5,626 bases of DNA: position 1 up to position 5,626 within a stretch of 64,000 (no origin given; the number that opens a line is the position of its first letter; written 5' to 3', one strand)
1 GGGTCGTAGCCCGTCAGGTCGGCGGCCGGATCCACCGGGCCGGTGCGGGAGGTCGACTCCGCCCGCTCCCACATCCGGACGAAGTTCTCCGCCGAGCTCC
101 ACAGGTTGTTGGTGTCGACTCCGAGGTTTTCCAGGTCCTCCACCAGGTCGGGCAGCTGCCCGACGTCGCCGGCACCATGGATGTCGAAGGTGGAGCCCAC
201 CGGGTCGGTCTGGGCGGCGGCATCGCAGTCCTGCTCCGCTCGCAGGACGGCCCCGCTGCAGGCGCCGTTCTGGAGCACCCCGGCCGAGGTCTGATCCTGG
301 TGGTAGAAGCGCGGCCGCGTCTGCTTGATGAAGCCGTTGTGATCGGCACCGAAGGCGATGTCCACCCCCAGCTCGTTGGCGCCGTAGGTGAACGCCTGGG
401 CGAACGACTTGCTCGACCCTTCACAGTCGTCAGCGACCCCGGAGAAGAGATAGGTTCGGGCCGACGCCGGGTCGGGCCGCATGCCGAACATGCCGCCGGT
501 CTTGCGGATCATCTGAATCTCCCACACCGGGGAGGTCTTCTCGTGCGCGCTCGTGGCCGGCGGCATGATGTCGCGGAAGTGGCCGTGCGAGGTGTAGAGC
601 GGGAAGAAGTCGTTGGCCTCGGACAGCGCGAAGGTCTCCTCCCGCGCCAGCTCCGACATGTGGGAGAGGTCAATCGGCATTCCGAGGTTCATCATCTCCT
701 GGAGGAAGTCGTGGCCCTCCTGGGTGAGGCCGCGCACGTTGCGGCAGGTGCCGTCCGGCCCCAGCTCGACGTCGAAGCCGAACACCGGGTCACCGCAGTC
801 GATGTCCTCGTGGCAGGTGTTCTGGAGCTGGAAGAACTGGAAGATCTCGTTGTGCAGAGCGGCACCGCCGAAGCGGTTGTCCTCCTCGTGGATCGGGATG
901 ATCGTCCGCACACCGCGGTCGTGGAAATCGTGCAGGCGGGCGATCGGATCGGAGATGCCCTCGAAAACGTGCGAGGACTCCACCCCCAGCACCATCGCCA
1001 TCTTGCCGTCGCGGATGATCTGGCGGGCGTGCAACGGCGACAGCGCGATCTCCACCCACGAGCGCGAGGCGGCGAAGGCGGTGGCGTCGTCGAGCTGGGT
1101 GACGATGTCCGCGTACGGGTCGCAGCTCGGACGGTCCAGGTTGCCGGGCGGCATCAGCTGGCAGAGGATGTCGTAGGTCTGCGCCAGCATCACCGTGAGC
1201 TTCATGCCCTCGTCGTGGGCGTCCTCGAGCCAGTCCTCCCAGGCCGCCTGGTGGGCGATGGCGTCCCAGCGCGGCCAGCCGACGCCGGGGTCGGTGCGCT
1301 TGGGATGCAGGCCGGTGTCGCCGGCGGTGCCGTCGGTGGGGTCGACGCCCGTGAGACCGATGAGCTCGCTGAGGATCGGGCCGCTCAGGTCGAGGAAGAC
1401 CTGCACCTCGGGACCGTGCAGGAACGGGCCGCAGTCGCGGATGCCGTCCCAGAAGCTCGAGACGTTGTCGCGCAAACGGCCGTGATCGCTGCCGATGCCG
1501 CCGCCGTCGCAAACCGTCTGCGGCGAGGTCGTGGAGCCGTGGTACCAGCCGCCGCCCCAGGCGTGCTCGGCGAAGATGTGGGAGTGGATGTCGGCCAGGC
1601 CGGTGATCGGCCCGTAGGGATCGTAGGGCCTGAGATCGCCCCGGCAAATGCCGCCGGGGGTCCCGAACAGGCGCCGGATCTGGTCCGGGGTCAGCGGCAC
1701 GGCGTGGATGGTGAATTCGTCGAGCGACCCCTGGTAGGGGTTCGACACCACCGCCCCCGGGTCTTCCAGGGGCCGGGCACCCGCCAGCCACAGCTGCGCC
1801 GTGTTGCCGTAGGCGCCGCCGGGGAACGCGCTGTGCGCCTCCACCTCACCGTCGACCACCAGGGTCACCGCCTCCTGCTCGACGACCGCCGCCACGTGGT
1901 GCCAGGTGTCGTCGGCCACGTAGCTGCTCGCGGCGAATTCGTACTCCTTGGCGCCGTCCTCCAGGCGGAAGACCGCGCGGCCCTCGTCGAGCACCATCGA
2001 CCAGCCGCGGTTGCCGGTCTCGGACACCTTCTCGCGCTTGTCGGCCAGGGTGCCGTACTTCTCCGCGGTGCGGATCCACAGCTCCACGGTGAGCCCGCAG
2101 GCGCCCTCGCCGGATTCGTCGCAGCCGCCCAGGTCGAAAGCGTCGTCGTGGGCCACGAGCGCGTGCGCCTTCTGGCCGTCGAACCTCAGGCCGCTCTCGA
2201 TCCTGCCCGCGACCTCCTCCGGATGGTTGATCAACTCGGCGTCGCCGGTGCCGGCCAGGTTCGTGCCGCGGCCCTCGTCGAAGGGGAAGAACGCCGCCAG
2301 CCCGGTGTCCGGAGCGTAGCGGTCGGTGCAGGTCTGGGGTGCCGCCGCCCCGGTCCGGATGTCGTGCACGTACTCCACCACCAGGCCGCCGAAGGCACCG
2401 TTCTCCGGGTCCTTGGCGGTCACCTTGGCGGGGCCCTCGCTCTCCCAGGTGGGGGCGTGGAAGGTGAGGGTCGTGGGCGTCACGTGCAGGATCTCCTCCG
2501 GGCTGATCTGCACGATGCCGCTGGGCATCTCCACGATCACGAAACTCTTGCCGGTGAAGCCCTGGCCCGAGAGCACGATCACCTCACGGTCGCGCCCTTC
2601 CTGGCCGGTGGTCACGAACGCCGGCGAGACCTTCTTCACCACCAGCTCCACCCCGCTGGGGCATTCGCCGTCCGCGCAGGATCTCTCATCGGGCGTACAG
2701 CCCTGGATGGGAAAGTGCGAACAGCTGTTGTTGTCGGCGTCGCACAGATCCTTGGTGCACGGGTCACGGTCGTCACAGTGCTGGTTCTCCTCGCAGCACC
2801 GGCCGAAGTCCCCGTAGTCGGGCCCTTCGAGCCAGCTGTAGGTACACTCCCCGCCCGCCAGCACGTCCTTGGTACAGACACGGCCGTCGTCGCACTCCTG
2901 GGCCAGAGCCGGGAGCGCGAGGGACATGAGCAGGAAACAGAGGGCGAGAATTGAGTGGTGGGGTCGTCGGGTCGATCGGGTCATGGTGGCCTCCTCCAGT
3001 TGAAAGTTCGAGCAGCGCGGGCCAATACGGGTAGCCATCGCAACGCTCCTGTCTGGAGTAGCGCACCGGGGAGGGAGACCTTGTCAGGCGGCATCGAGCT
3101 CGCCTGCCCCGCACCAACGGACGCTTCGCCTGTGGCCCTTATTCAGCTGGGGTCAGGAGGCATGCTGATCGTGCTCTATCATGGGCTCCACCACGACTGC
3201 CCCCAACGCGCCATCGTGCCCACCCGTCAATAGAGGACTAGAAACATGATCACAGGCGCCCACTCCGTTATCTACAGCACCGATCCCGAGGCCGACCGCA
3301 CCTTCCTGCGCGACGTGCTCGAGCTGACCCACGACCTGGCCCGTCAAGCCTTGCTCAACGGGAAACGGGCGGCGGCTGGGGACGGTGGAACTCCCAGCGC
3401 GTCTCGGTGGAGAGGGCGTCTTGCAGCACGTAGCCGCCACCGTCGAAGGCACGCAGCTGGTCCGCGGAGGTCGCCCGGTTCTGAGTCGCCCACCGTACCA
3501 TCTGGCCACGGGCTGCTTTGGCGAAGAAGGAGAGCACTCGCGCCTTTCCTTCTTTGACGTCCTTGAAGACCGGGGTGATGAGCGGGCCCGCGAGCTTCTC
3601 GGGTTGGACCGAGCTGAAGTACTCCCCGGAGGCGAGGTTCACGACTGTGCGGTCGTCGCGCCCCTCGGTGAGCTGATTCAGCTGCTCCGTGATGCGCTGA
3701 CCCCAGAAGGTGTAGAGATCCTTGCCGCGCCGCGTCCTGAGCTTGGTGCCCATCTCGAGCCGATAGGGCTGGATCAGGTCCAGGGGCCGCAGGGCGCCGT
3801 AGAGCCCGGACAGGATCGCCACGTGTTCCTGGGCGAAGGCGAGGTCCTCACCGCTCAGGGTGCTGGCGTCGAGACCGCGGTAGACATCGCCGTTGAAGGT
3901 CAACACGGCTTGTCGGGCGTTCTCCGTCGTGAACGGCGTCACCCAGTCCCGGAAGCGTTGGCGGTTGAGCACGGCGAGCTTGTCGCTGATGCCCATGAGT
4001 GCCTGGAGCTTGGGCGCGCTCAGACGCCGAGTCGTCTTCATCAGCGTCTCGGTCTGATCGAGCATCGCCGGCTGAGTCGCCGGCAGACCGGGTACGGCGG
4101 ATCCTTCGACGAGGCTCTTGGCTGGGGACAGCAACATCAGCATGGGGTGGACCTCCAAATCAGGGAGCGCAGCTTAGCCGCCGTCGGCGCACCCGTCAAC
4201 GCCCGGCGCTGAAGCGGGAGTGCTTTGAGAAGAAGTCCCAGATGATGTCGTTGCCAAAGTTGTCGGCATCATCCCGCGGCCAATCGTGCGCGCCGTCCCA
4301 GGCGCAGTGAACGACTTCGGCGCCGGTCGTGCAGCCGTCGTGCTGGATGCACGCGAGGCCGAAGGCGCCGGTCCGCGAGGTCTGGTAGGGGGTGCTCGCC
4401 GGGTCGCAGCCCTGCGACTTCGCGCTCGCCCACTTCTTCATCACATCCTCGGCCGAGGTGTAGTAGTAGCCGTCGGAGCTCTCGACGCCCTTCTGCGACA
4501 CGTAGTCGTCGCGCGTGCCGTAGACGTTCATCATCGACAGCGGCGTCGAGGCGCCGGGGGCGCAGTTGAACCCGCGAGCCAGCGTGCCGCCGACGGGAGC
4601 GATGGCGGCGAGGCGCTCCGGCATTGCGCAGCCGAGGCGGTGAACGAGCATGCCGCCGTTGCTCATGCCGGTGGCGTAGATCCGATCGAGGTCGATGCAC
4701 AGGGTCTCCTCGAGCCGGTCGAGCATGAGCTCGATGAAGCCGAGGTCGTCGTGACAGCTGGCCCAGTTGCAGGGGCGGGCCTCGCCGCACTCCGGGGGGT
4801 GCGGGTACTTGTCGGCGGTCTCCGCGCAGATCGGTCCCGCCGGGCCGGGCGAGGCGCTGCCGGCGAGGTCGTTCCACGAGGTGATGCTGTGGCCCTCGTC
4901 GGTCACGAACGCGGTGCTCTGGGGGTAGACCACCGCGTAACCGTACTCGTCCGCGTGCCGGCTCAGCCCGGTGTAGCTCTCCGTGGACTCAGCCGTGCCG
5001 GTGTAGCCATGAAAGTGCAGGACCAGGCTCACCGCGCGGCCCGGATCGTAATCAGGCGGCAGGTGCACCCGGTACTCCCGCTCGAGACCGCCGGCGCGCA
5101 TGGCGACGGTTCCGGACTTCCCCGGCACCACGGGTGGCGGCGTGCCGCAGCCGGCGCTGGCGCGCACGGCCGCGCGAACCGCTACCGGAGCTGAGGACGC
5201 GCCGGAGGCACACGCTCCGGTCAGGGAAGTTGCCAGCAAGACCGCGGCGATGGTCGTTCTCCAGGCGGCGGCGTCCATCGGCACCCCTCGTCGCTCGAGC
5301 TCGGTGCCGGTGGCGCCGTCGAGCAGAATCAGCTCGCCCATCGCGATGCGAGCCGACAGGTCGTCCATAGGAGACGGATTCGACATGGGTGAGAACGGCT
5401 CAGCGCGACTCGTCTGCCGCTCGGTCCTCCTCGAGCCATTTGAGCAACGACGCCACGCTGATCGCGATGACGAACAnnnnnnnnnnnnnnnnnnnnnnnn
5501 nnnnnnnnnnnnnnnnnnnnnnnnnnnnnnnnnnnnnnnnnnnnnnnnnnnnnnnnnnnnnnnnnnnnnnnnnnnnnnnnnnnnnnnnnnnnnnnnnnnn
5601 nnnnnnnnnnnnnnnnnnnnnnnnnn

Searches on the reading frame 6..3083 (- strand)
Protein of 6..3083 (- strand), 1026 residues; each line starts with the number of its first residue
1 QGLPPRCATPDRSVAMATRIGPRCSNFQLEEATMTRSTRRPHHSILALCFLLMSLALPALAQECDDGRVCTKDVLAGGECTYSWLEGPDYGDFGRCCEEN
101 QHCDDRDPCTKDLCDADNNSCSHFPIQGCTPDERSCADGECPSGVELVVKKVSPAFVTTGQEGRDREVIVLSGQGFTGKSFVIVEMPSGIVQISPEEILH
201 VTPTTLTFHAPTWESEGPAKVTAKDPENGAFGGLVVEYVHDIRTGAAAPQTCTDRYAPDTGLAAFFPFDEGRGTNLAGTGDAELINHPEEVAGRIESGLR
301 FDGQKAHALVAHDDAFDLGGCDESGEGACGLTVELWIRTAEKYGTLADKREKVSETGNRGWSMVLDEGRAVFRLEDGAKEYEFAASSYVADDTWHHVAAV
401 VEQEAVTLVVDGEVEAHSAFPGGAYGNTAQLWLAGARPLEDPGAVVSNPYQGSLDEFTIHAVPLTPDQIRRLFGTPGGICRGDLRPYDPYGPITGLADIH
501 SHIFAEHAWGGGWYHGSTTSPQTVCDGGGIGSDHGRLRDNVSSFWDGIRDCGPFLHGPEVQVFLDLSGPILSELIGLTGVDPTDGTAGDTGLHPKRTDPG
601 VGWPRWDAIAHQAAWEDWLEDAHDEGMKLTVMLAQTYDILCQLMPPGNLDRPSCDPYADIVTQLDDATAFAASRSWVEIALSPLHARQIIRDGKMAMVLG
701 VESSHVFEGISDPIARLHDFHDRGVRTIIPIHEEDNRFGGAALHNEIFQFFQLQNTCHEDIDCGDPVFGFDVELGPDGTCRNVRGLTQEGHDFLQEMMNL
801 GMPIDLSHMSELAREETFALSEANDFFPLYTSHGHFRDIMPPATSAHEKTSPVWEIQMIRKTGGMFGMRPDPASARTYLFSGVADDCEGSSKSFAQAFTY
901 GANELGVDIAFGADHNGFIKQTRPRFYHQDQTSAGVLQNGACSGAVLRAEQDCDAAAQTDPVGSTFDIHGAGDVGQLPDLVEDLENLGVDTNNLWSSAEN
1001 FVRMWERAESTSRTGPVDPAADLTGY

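Call 16: search_protein_families(library=pfam, proteins=[window:6-3083:-], max_evalue=0.001)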
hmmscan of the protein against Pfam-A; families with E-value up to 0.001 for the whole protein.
window:6-3083:- (1026 aa): 4 families
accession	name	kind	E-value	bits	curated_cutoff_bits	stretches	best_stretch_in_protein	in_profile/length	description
PF01244.27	Peptidase_M19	-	1.3e-22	80.8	26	1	650-1006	59-318/319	Membrane dipeptidase (Peptidase family M19)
PF13385.13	Laminin_G_3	-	3.4e-17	63.4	27.6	1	330-469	18-150/151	Concanavalin A-like lectin/glucanases superfamily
PF02210.31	Laminin_G_2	-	3.4e-09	37.7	22.9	1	338-459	2-123/126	Laminin G domain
PF00054.30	Laminin_G_1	-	4.6e-06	27.3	24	1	362-463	23-129/131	Laminin G domain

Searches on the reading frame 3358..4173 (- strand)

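Call 16: search_protein_families(library=pfam, proteins=[window:3358-4173:-], max_evalue=0.001)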
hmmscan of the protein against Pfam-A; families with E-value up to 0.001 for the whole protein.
window:3358-4173:- (272 aa): 2 families
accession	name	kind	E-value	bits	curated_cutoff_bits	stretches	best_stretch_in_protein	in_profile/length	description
PF03883.20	H2O2_YaaD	-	5.2e-84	281.9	29.6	1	11-252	1-234/236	Peroxide stress protein YaaA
PF21818.3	DUF6884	-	3.4e-08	34.2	30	1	115-191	37-108/135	Family of unknown function (DUF6884)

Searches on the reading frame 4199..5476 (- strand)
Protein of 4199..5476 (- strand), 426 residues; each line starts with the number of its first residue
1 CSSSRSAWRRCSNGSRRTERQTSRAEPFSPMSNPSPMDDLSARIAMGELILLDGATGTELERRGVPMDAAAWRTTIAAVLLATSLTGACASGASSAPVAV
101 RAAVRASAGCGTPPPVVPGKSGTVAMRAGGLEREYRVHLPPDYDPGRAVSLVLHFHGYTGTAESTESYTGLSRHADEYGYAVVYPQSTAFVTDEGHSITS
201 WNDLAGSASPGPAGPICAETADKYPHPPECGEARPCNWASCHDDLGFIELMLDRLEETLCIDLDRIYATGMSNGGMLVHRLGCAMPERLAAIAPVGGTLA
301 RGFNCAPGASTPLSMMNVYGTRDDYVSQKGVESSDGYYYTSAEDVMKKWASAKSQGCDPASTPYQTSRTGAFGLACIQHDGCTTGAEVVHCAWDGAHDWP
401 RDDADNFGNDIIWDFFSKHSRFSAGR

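Call 16: search_protein_families(library=pfam, proteins=[window:4199-5476:-], max_evalue=0.001)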
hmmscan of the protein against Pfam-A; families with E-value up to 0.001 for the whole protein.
window:4199-5476:- (426 aa): 1 family
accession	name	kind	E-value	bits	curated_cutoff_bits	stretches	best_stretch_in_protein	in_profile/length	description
PF10503.15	Esterase_PHB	-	1.1e-06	28.4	23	1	135-215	3-80/219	Esterase PHB depolymerase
